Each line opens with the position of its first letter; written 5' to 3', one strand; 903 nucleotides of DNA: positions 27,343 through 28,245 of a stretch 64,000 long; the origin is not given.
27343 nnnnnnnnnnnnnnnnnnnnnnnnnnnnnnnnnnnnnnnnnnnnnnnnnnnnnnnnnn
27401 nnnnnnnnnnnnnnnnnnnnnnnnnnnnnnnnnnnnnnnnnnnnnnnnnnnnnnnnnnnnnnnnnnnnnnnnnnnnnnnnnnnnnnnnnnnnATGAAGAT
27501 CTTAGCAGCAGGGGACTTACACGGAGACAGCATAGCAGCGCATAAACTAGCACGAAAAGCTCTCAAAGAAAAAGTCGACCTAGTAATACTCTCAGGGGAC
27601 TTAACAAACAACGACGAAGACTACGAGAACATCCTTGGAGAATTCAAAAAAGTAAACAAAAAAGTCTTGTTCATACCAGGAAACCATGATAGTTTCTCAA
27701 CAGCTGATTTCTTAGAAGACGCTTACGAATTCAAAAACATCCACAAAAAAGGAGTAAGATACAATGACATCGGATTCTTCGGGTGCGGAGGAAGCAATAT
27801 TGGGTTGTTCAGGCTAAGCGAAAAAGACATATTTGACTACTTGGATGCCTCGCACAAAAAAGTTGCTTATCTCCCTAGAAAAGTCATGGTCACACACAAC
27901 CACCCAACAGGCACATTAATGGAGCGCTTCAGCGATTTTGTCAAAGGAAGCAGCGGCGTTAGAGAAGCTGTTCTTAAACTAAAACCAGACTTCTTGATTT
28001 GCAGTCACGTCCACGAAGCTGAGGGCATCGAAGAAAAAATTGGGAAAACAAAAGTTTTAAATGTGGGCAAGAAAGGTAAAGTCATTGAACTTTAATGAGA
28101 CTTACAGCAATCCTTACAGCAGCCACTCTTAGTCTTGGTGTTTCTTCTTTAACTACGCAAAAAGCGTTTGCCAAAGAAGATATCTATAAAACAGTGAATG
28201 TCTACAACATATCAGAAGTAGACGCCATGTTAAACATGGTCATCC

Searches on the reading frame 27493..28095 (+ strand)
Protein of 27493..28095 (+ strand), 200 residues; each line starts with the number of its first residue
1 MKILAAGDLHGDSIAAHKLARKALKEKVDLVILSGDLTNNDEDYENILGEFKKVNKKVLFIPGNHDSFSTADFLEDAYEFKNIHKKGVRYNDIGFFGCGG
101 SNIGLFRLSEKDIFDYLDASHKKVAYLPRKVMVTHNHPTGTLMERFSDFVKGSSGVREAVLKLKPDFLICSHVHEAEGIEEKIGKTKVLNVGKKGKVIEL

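Call 65: search_protein_families(library=pfam, proteins=[window:27493-28095:+], max_evalue=0.001)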
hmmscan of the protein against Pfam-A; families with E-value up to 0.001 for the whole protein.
window:27493-28095:+ (200 aa): 3 families
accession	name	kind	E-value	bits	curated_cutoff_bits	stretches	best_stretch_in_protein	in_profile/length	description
PF00149.33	Metallophos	-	6.9e-18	66.2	21.5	1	1-175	1-190/191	Calcineurin-like phosphoesterase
PF12850.12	Metallophos_2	-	6.8e-13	49.3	27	1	1-194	1-135/154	Calcineurin-like phosphoesterase superfamily domain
PF14582.11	Metallophos_3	-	8e-12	45.5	28.2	1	44-193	78-238/259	Metallophosphoesterase, calcineurin superfamily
